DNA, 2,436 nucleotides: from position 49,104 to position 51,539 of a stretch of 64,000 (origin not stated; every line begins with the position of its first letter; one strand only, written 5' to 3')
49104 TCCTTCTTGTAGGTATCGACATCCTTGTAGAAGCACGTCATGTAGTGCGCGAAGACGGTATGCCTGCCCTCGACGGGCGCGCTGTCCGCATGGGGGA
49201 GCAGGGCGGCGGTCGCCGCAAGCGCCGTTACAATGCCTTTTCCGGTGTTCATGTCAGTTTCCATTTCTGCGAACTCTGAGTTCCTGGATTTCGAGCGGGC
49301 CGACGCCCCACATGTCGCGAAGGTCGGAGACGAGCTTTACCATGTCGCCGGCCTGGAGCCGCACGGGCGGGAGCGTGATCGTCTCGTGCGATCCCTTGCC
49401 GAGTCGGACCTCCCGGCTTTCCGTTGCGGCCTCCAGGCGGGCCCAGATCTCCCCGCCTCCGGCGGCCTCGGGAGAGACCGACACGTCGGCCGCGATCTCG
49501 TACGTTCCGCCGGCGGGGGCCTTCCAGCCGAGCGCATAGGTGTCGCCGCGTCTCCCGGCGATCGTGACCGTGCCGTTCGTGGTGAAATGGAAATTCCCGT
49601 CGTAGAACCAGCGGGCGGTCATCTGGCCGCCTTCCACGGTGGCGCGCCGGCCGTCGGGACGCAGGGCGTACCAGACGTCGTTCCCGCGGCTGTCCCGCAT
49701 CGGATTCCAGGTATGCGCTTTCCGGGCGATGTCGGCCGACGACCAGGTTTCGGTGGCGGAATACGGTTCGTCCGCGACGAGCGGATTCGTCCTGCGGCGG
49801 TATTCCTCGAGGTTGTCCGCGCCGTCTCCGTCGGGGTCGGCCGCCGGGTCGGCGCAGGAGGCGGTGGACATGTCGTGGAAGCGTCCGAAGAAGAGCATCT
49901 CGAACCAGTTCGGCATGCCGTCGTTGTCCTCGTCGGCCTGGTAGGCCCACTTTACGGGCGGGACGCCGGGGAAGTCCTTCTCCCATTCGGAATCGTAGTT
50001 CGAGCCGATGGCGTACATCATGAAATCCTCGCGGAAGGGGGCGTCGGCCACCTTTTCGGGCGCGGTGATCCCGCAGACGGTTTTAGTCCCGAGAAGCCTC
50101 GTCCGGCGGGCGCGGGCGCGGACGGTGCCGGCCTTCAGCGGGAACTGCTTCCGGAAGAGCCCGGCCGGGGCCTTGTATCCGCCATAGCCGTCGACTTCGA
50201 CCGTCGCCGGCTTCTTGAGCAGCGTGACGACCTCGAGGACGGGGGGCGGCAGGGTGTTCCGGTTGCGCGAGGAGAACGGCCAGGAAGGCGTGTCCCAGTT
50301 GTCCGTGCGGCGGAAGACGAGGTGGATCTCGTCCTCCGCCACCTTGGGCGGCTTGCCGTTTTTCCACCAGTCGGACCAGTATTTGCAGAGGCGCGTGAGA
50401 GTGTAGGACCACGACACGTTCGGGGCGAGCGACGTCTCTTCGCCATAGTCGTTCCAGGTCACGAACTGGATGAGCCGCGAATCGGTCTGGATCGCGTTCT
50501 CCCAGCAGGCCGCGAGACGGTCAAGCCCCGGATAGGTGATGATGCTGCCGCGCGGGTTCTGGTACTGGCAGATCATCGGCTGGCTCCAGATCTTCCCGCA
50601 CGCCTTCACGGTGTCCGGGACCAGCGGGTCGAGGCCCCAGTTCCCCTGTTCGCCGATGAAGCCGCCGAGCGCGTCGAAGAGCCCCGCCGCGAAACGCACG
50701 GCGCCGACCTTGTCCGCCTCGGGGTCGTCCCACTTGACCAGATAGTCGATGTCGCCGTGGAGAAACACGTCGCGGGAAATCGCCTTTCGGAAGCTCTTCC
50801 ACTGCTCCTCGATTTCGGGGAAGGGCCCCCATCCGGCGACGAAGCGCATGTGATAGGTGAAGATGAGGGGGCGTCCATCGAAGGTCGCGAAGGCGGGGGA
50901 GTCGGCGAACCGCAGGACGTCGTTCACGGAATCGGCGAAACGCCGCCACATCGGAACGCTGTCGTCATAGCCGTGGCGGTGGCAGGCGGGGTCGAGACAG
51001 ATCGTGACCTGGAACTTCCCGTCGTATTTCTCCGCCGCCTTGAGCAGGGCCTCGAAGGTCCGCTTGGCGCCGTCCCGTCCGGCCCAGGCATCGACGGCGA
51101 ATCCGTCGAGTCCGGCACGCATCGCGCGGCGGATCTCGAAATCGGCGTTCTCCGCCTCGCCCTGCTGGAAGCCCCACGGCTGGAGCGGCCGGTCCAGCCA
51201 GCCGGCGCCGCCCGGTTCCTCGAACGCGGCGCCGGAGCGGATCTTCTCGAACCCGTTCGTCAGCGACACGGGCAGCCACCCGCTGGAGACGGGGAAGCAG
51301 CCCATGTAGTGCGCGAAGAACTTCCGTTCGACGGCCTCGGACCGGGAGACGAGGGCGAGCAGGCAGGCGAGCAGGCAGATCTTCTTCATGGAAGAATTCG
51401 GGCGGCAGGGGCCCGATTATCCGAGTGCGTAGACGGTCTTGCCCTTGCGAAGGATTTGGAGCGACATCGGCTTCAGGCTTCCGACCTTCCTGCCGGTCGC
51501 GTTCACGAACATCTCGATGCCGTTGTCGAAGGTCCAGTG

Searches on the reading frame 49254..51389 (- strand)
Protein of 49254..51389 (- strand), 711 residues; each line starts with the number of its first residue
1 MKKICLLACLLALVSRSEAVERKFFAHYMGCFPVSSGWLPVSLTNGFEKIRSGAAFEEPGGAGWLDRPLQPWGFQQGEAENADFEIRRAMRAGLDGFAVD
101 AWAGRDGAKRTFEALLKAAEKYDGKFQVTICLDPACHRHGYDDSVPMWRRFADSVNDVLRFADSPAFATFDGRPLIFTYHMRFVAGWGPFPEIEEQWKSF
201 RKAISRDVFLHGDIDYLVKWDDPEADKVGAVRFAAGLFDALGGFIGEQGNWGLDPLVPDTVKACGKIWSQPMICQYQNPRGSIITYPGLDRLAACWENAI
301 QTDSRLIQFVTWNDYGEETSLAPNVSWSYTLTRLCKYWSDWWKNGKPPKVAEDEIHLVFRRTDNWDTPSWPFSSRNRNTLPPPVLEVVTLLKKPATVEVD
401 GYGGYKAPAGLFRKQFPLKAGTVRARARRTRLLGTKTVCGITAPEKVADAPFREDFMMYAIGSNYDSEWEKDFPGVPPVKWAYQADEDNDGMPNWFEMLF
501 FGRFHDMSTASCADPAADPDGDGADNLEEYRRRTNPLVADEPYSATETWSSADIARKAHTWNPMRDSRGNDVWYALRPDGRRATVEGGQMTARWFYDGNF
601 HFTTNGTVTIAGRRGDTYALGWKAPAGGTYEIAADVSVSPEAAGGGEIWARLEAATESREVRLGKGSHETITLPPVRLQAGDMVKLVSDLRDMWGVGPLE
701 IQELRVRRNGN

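Call 58: find_encoding_contigs(protein=window:49254-51389:-, flank=10000, max_places=10)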
Protein window:49254-51389:- (711 aa): 4 contigs read that carry it; 4 places shown.
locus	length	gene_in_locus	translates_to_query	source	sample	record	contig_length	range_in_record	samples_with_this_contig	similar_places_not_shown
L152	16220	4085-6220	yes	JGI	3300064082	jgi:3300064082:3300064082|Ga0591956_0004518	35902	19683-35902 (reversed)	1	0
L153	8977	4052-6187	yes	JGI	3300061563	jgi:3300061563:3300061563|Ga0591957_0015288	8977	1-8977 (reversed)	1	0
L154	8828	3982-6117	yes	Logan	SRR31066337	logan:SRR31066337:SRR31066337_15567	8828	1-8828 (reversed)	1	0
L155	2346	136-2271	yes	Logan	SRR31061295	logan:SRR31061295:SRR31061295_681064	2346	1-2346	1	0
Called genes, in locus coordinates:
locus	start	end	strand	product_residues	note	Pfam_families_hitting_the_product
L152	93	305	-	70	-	PF18809:PBECR1 (weak)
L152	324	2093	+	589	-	-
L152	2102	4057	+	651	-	PF18952:DUF5696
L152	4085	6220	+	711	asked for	PF03659:Glyco_hydro_71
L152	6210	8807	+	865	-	PF03659:Glyco_hydro_71, PF03781:FGE-sulfatase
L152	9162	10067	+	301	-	PF00701:DHDPS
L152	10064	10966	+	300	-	PF01507:PAPS_reduct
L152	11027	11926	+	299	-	PF01435:Peptidase_M48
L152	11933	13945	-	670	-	PF22745:Nlig-Ia, PF01653:DNA_ligase_aden, PF14520:HHH_5 (faint), PF03120:OB_DNA_ligase, PF00533:BRCT (weak), PF12738:PTCB-BRCT (faint)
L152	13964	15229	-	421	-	PF00248:Aldo_ket_red, PF13187:Fer4_9 (weak)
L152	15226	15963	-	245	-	PF00902:TatC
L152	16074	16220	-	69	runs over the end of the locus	PF02416:TatA_B_E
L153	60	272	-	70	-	PF18809:PBECR1 (weak)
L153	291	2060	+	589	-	-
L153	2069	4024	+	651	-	PF18952:DUF5696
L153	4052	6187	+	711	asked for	PF03659:Glyco_hydro_71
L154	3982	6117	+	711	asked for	PF03659:Glyco_hydro_71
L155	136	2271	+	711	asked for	PF03659:Glyco_hydro_71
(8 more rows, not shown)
